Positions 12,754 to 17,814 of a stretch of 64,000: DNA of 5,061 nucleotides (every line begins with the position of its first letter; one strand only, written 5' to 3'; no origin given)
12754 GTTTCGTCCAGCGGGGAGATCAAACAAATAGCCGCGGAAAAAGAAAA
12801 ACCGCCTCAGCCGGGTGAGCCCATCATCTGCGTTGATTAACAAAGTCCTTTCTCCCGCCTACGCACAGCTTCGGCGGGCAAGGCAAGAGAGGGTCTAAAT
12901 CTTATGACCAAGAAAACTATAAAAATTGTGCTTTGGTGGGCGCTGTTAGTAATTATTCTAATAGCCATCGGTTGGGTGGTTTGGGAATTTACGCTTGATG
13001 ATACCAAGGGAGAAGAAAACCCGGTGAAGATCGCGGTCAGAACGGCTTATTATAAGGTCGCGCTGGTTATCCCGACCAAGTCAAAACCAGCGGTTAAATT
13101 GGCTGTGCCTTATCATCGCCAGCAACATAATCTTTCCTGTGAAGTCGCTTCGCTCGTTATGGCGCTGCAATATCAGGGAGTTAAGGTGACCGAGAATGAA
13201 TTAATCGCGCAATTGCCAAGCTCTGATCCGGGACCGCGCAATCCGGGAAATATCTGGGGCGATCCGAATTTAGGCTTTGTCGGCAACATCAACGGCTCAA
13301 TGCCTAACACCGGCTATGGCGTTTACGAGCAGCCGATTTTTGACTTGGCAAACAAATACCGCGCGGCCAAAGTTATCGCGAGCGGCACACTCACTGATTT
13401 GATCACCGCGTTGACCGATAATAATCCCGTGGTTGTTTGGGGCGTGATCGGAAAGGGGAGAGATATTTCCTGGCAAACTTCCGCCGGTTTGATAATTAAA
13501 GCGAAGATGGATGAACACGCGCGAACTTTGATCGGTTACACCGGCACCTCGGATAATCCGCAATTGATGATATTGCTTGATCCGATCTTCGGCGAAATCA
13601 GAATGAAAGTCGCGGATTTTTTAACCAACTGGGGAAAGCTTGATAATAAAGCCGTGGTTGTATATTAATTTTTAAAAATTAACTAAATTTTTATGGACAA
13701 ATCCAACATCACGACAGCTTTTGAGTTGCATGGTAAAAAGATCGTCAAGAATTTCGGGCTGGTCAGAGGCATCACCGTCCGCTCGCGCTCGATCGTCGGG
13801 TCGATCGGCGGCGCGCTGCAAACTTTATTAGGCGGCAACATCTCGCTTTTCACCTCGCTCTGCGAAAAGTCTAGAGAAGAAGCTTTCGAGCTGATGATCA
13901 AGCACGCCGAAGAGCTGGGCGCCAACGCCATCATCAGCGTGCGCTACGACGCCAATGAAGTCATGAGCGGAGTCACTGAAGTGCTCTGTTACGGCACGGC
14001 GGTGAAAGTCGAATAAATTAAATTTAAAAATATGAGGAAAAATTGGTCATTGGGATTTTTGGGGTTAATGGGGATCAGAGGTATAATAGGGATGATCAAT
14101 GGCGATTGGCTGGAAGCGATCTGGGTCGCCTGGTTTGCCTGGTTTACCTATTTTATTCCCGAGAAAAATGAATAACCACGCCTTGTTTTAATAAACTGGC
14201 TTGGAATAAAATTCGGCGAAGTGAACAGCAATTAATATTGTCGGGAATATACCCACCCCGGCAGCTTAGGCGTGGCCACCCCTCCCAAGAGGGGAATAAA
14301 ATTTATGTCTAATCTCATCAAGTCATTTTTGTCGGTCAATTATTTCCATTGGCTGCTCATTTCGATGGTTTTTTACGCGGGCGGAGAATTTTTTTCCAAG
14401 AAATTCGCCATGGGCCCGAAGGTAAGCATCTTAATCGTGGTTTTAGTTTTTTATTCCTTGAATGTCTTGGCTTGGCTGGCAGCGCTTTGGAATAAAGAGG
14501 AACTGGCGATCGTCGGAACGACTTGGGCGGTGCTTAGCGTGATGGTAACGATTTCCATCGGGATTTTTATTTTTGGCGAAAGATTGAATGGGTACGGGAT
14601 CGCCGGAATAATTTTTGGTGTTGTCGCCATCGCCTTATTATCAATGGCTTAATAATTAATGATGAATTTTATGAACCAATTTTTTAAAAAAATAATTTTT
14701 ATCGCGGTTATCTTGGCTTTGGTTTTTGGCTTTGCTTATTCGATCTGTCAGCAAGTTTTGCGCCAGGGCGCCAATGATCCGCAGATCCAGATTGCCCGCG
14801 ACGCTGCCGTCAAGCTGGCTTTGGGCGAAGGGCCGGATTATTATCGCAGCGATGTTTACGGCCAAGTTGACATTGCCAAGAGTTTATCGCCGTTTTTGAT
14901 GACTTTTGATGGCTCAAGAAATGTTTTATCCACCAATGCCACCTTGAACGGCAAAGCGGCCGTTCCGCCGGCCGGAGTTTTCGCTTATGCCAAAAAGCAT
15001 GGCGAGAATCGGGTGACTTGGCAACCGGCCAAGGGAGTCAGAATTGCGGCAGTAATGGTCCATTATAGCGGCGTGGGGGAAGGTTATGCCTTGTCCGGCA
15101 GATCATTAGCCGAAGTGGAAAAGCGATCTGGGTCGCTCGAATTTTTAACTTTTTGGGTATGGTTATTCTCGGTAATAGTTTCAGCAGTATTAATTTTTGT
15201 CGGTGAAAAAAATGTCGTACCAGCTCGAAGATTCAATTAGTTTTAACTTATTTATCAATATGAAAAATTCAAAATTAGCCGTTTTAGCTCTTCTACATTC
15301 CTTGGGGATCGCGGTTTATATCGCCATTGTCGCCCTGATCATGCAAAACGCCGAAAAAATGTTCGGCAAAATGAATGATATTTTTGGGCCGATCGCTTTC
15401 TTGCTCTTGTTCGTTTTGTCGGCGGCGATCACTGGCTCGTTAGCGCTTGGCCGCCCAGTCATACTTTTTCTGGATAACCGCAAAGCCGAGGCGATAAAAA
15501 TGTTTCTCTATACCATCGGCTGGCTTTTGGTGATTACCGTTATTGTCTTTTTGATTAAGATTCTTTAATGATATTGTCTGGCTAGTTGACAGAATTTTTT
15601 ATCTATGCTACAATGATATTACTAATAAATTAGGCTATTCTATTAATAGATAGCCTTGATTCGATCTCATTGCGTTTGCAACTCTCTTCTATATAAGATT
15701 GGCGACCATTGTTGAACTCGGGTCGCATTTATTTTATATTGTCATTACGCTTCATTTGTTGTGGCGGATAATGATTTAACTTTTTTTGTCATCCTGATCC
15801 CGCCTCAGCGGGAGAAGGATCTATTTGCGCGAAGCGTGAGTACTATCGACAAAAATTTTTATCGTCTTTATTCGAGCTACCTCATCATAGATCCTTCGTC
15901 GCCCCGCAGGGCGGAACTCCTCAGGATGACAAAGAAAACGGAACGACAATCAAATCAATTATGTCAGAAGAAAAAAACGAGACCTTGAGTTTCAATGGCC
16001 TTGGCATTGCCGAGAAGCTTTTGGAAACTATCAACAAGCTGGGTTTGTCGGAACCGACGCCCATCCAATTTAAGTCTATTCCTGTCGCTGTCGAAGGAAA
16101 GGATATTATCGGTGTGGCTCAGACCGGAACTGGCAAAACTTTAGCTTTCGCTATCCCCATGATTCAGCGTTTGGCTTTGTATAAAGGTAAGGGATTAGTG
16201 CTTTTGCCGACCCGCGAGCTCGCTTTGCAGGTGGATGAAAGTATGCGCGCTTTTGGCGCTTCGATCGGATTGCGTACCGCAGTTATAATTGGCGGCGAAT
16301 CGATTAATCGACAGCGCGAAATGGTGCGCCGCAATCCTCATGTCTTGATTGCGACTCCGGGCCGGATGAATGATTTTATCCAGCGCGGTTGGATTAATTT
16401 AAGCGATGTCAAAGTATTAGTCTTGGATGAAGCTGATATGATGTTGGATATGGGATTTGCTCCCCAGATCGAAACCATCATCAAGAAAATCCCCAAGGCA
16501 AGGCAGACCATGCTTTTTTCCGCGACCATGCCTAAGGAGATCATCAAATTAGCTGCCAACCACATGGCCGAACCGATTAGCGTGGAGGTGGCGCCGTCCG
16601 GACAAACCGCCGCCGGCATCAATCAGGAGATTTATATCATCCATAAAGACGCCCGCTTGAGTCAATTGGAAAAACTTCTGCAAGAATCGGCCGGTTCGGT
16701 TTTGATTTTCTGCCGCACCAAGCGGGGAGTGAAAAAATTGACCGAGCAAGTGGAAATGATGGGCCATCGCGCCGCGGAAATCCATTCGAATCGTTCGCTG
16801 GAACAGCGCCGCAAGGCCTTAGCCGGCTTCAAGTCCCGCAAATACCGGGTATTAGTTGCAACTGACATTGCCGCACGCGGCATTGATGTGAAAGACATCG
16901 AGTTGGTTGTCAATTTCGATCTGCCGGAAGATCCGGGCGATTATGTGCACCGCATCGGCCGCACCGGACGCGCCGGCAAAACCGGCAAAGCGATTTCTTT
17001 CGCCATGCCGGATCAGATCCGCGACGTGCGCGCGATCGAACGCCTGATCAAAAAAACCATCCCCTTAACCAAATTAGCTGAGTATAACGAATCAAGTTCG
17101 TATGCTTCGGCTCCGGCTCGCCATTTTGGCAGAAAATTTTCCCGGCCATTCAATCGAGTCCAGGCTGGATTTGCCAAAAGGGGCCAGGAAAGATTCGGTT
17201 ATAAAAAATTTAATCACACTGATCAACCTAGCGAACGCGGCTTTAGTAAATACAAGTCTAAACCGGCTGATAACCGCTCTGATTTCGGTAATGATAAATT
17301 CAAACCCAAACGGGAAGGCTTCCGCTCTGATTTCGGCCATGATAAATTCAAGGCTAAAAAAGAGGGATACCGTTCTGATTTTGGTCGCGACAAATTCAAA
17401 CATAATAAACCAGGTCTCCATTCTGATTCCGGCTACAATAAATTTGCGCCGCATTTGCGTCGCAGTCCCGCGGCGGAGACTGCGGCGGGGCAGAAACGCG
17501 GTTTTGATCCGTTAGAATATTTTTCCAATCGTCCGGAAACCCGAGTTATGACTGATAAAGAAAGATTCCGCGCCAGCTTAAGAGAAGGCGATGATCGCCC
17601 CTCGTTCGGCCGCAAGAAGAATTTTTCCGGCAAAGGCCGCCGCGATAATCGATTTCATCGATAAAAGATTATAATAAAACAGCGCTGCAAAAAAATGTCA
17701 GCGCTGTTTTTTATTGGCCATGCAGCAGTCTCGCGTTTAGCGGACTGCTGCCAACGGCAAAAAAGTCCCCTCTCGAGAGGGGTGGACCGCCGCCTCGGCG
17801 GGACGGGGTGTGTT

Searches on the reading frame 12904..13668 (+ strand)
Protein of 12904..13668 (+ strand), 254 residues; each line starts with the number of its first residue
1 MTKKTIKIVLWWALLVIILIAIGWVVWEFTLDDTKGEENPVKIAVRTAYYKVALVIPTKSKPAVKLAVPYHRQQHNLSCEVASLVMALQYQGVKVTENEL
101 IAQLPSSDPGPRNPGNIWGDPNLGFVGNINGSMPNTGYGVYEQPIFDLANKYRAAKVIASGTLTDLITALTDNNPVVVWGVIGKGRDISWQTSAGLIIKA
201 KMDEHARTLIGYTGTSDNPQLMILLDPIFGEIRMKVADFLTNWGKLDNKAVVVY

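Call 83: search_protein_families(library=pfam, proteins=[window:12904-13668:+], max_evalue=0.00001)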
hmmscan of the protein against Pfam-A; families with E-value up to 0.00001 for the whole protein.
window:12904-13668:+ (254 aa): 1 family
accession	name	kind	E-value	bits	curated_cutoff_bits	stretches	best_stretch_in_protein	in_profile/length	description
PF13529.12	Peptidase_C39_2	-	4.5e-24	86.1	24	1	66-227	1-142/143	Peptidase_C39 like family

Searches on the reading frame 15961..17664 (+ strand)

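Call 83: search_protein_families(library=pfam, proteins=[window:15961-17664:+], max_evalue=0.00001)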
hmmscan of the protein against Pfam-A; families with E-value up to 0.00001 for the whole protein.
window:15961-17664:+ (567 aa): 3 families
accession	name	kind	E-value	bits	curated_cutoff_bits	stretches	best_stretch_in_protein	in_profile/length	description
PF00270.35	DEAD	-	3.5e-50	170.4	26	1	33-194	1-164/167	DEAD/DEAH box helicase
PF00271.37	Helicase_C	-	8e-31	107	23.5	1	233-339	3-110/110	Helicase conserved C-terminal domain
PF04851.21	ResIII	-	2.1e-06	28.2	22.5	0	47-191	24-163/164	Type III restriction enzyme, res subunit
